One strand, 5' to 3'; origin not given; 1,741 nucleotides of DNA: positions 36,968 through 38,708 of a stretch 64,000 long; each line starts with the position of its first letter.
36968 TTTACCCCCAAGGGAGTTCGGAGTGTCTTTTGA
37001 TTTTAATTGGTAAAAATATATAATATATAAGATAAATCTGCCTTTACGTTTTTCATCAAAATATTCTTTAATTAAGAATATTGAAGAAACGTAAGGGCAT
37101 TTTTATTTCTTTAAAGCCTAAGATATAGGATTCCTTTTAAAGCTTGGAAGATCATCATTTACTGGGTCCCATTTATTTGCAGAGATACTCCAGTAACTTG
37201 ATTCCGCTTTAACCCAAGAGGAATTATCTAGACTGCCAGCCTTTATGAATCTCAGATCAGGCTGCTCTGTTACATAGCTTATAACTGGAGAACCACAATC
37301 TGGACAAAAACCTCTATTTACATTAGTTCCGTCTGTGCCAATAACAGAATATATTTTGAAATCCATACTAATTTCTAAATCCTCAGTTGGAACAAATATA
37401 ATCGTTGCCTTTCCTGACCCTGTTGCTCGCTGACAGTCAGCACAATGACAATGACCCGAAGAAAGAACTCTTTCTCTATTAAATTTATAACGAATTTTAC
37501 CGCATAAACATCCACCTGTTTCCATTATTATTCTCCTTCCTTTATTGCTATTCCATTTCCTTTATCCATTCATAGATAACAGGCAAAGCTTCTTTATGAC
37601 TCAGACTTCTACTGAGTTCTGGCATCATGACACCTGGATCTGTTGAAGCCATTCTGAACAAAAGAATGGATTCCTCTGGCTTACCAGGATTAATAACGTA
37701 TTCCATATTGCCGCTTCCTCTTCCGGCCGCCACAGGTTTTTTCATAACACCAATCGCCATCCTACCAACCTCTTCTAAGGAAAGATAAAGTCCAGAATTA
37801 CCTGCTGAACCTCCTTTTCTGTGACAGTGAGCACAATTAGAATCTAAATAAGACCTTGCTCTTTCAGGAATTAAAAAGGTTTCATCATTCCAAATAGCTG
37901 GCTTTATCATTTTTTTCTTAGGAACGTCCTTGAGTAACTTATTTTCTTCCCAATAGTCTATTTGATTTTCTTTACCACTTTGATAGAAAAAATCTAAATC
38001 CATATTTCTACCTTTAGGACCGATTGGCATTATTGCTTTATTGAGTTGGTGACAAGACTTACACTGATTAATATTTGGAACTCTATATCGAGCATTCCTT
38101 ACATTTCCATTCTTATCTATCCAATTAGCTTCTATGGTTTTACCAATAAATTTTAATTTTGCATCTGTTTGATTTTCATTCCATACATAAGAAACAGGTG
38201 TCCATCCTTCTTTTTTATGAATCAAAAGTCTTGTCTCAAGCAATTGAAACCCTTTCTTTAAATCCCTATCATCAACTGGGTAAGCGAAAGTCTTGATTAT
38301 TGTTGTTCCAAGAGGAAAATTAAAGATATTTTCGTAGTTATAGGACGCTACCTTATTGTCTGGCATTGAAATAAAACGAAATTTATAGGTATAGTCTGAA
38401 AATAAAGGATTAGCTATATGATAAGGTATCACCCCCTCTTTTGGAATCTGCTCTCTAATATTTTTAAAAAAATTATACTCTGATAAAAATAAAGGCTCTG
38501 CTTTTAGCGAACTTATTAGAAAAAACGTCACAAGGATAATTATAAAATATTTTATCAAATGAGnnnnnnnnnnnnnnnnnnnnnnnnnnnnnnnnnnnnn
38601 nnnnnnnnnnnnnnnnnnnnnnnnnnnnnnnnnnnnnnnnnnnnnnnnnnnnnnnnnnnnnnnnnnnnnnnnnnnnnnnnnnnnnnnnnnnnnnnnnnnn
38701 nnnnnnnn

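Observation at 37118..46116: TonB-dependent receptor plus six-gene oxidative operon (KstD-like flavoprotein, NmrA, P450, beta-helix, diheme cytochrome, GFA)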

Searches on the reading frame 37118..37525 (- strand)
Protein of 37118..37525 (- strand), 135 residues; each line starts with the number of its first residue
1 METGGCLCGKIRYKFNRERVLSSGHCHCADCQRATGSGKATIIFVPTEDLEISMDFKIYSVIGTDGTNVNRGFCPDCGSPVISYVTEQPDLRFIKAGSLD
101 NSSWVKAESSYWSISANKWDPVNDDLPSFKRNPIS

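Call 3: search_protein_families(library=pfam, proteins=[window:37118-37525:-], max_evalue=0.01)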
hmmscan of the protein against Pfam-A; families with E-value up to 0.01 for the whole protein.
window:37118-37525:- (135 aa): 1 family
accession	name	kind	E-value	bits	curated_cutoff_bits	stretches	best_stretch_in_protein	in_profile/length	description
PF04828.22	GFA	-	8.6e-26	90.7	24.3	1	3-112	3-112/115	Glutathione-dependent formaldehyde-activating enzyme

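Call 4: search_protein_families(library=ncbifam, proteins=[window:37118-37525:-], max_evalue=0.01)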
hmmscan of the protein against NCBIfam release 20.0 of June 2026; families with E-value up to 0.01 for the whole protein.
window:37118-37525:- (135 aa): 2 families
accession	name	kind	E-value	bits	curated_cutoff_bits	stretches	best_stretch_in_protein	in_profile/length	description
TIGR02820.1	formald_GSH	equivalog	0.0016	18.3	234.55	1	20-87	39-105/182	S-(hydroxymethyl)glutathione synthase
NF003829.0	PRK05417.1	subfamily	0.0032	17.3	249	1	20-108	43-134/191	glutathione-dependent formaldehyde-activating enzyme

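Call 41: search_solved_structures(query=window:37118-37525:-, max_evalue=0.001)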
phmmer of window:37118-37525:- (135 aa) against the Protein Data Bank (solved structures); distinct sequences matched with E-value up to 0.001: 1.
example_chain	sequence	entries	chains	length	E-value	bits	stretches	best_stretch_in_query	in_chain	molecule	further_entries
8ajq_A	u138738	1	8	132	1.9e-10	44.1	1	3-122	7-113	CENP-V/GFA domain-containing protein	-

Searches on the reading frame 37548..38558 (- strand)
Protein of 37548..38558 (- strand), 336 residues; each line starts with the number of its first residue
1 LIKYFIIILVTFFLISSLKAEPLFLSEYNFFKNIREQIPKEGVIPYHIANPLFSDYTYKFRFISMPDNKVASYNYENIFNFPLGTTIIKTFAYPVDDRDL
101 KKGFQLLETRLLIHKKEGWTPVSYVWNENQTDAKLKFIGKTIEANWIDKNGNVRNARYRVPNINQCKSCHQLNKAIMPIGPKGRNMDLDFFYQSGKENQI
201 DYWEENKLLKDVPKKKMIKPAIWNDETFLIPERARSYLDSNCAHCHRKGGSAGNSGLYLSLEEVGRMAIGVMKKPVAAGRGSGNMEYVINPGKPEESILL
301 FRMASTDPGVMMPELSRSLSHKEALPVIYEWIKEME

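Call 3: search_protein_families(library=pfam, proteins=[window:37548-38558:-], max_evalue=0.01)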
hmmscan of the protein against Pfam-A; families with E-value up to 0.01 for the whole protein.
window:37548-38558:- (336 aa): 3 families
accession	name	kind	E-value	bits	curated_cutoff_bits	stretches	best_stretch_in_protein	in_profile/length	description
PF00034.26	Cytochrom_C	-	0.00027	22.6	21.3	0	236-254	7-24/90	Cytochrome c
PF13442.11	Cytochrome_CBB3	-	0.0026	18.5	27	0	237-255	9-26/68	Cytochrome C oxidase, cbb3-type, subunit III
PF22113.1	Mtrc-MtrF_II-IV_dom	-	0.0065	16.4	30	0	150-172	107-129/176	Outer membrane cytochrome MtrC/MtrF-like, domains II/IV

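Call 4: search_protein_families(library=ncbifam, proteins=[window:37548-38558:-], max_evalue=0.01)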
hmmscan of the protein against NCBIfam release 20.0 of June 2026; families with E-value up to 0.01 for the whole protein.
window:37548-38558:- (336 aa): 1 family
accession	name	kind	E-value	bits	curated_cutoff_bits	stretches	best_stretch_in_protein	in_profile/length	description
TIGR03806.1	chp_HNE_0200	subfamily_domain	6e-111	370.6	313.3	1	24-335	4-314/314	SO2930 family diheme c-type cytochrome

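Call 23: search_solved_structures(query=window:37548-38558:-, max_evalue=1)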
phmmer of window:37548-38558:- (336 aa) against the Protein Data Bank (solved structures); distinct sequences matched with E-value up to 1: 0.

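Call 46: find_homologous_proteins(query=window:37548-38558:-, max_evalue=0.00001)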
Query window:37548-38558:- (336 aa): 7473 proteins with E <= 0.00001 among 8000 candidates; the best 120 are listed.
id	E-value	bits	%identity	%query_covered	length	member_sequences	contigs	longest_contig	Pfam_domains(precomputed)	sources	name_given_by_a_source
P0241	8.0e-221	750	98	97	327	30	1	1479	-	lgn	-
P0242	5.0e-177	606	74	100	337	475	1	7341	-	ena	-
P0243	2.0e-154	532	68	99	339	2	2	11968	-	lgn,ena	-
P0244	4.4e-154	531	68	99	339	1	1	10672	-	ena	-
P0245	6.2e-154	530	68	99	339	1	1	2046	-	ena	-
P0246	9.1e-154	530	67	99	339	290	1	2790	-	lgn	-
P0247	1.0e-153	529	66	100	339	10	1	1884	-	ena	-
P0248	1.1e-153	529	66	99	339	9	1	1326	-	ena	-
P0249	1.1e-153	529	66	99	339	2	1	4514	-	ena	-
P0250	1.3e-153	529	68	99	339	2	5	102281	-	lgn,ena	-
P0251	1.3e-153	529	68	99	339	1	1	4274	-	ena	-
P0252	1.4e-153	529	68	99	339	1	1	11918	-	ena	-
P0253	1.4e-153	529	68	99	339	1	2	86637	-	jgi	-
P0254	1.5e-153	529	68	99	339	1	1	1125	-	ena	-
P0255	1.6e-153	529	68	99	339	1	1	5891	-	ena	-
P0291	1.3e-148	513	65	99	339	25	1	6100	-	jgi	jgi:uncharacterized repeat protein (TIGR03806 family)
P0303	1.6e-125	437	67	81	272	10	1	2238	-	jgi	jgi:uncharacterized repeat protein (TIGR03806 family)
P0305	9.4e-111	388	52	93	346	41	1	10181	-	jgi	jgi:uncharacterized repeat protein (TIGR03806 family)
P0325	8.8e-107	375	53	93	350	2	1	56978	-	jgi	-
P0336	2.1e-106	374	51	93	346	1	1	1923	-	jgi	jgi:uncharacterized repeat protein (TIGR03806 family)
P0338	2.1e-106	374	51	93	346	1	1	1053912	-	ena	-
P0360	8.6e-106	372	51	93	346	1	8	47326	-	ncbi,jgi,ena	jgi:uncharacterized repeat protein (TIGR03806 family)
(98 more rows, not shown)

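Call 47: find_encoding_contigs(protein=P0338, flank=8000, max_places=1)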
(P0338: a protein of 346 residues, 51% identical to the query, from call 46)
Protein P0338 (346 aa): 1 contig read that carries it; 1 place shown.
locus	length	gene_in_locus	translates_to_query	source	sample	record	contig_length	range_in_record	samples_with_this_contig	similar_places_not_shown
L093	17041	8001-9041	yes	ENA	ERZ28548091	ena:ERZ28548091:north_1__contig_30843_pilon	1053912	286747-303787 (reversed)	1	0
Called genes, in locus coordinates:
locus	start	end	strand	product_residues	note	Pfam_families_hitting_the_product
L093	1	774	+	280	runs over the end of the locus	PF13468:Glyoxalase_3, PF13669:Glyoxalase_4, PF00903:Glyoxalase (weak), PF13669:Glyoxalase_4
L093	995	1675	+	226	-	PF03601:Cons_hypoth698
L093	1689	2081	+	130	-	PF00903:Glyoxalase (weak)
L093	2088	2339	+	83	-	-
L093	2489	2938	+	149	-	PF04828:GFA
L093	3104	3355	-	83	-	PF01124:MAPEG (weak)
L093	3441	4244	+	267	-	PF13156:Mrr_cat_2 (faint), PF04471:Mrr_cat, PF22722:NA-iREase1 (weak)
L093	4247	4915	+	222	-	PF10604:Polyketide_cyc2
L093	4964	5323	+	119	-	PF06108:DUF952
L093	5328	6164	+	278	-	PF04116:FA_hydroxylase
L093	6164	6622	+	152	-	PF14347:DUF4399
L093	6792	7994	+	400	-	PF22842:Pel9A-like_beta_helix, PF05048:NosD, PF13229:Beta_helix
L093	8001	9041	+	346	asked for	-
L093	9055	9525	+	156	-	PF09917:DUF2147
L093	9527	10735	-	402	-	PF04389:Peptidase_M28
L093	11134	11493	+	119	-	PF01050:MannoseP_isomer (weak), PF06249:EutQ (weak), PF07883:Cupin_2, PF02311:AraC_binding (faint), PF05899:Cupin_3 (weak)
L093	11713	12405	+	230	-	PF00144:Beta-lactamase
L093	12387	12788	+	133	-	PF00144:Beta-lactamase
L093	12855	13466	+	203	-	-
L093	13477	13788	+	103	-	PF07045:DUF1330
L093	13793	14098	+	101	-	PF06127:Mpo1-like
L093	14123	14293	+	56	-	-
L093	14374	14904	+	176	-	PF11927:HODM_asu-like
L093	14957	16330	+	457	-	PF00171:Aldedh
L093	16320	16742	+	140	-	-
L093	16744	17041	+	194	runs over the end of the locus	PF16653:Sacchrp_dh_C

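Call 48: find_encoding_contigs(protein=P0325, flank=8000, max_places=1)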
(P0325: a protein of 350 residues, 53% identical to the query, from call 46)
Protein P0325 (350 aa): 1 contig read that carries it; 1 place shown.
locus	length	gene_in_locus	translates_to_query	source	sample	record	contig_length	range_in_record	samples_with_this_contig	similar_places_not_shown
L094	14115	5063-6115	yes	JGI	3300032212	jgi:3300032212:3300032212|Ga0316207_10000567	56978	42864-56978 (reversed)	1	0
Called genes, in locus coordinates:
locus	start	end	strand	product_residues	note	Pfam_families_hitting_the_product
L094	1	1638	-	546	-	?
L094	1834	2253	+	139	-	PF12893:Lumazine_bd_2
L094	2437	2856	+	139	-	PF12893:Lumazine_bd_2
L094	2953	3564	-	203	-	PF00440:TetR_N, PF17918:TetR_C_15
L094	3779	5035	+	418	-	PF22842:Pel9A-like_beta_helix (weak), PF12708:Pect-lyase_RHGA_epim, PF13229:Beta_helix, PF05048:NosD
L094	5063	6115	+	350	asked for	-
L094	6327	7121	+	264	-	PF01113:DapB_N, PF05173:DapB_C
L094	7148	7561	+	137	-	PF03994:DUF350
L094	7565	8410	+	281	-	PF13365:Trypsin_2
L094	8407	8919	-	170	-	PF10003:DUF2244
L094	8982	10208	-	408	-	PF00890:FAD_binding_2 (weak), PF01266:DAO (weak), PF01494:FAD_binding_3, PF07992:Pyr_redox_2 (faint), PF13450:NAD_binding_8 (weak)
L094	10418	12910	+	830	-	PF13491:FtsK_4TM, PF17854:FtsK_alpha, PF01580:FtsK_SpoIIIE, PF09397:FtsK_gamma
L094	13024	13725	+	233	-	PF03548:LolA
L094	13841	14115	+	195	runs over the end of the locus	-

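Call 61: predict_structure(alignment_id=A2)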
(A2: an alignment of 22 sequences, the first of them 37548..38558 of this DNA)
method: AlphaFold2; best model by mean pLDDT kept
length: 336 residues; sequences in the alignment: 22
mean_pLDDT: 77.1   pTM: 0.75
mean pLDDT of the five models: 77.1, 74.7, 69.1, 63.3, 57.9
residues with pLDDT >= 90: 100; 70-90: 141; 50-70: 57; < 50: 38
segments of 3 or more residues with pLDDT < 50: 16-18, 168-183, 244-255, 278-280, 313-316
pLDDT, mean of each block of 10 residues (from residue 1): 81 57 93 94 83 66 92 71 91 92 92 83 90 85 88 83 57 44 65 88 91 75 86 80 51 48 71 65 76 89 72 53 87 90
secondary structure, 60 per line:
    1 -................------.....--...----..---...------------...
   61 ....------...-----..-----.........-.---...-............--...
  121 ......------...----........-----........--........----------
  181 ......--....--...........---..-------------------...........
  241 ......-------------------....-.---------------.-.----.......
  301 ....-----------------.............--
elements in order: H2-17 H25-28 E31-33 E43-45 E58-64 E71-73 E86-94 E104-115 E118-126 E133-135 E140-147 E153-160 H163-170 H181-186 E189-192 E195-198 H199-205 H230-246 H266-269 H298-304 H322-334

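Call 83: fold_search(model_id=the predicted structure, library=pdb)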
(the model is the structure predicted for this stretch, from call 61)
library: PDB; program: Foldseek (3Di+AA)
matches with E <= 10: 469; with E <= 0.001: 0
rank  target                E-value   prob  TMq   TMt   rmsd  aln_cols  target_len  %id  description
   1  3msw                  1.2e-02  0.69  0.13  0.28  17.3       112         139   15  Crystal structure of a Protein with unknown function (BF3112) from Bacteroides fragilis NCTC 9343 at 1.90 A resolution (released 2010-06-09)
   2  2je2                  1.1e-01  0.28  0.18  0.32  10.2       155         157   12  Cytochrome P460 from Nitrosomonas europaea - probable nonphysiological oxidized form (released 2007-07-03)
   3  6hiu_A                1.3e-01  0.47  0.17  0.35   6.3       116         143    9  Cytochrome P460 from Methylococcus capsulatus (Bath) (released 2019-03-20)
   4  4r8o_A                1.4e-01  0.35  0.13  0.40  13.7       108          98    9  Crystal structure of a DUF3836 family protein (BVU_1206) from Bacteroides vulgatus ATCC 8482 at 2.50 A resolution (released 2014-09-17)
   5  9hrk_A                1.9e-01  0.33  0.13  0.27   5.4        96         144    9  Cytochrome P460 from Methyloccocus capsulatus in the ferrous state (single crosslink from Lys) (released 2025-09-03)
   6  6eoc                  1.9e-01  0.06  0.08  0.06  11.7       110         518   16  Crystal structure of AMPylated GRP78 in apo form (Crystal form 2) (released 2017-11-01)
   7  2yfr                  2.4e-01  0.04  0.09  0.07  17.7       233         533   12  Crystal structure of inulosucrase from Lactobacillus johnsonii NCC533 (released 2011-08-03)
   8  1se8                  2.7e-01  0.07  0.11  0.16  16.1       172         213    8  Structure of single-stranded DNA-binding protein (SSB) from D. radiodurans (released 2004-06-15)
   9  2yft_A                2.9e-01  0.03  0.09  0.08  17.6       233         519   12  Crystal structure of inulosucrase from Lactobacillus johnsonii NCC533 in complex with 1-kestose (released 2011-08-03)
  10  7ead                  3.0e-01  0.20  0.15  0.31   7.8       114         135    9  Crystal structure of beta-sheet cytochrome c prime from Thermus thermophilus. (released 2022-03-09)
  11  6eof                  3.2e-01  0.04  0.08  0.06  11.6       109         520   16  Crystal structure of AMPylated GRP78 in ADP state (released 2017-11-01)
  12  3srg                  4.9e-01  0.08  0.12  0.12  17.7       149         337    9  Serum paraoxonase-1 by directed evolution at pH 6.5 in complex with 2-hydroxyquinoline (released 2012-03-21)
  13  4xmb                  5.5e-01  0.05  0.10  0.11  11.9       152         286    7  Crystal structure of 2,2'-(naphthalene-1,4-diylbis(((4-methoxyphenyl)sulfonyl)azanediyl))diacetamide bound to human Keap (released 2015-09-30)
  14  9ots_D                6.2e-01  0.08  0.09  0.11  12.1       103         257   12  Cryo-EM structure of the T9SS PORkN ring complex of P. Gingivalis (released 2025-08-06)
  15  6zmd_A                6.5e-01  0.06  0.07  0.05  13.2       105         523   16  Crystal structure of HYPE covalently tethered to BiP bound to AMP-PNP (released 2021-04-14)
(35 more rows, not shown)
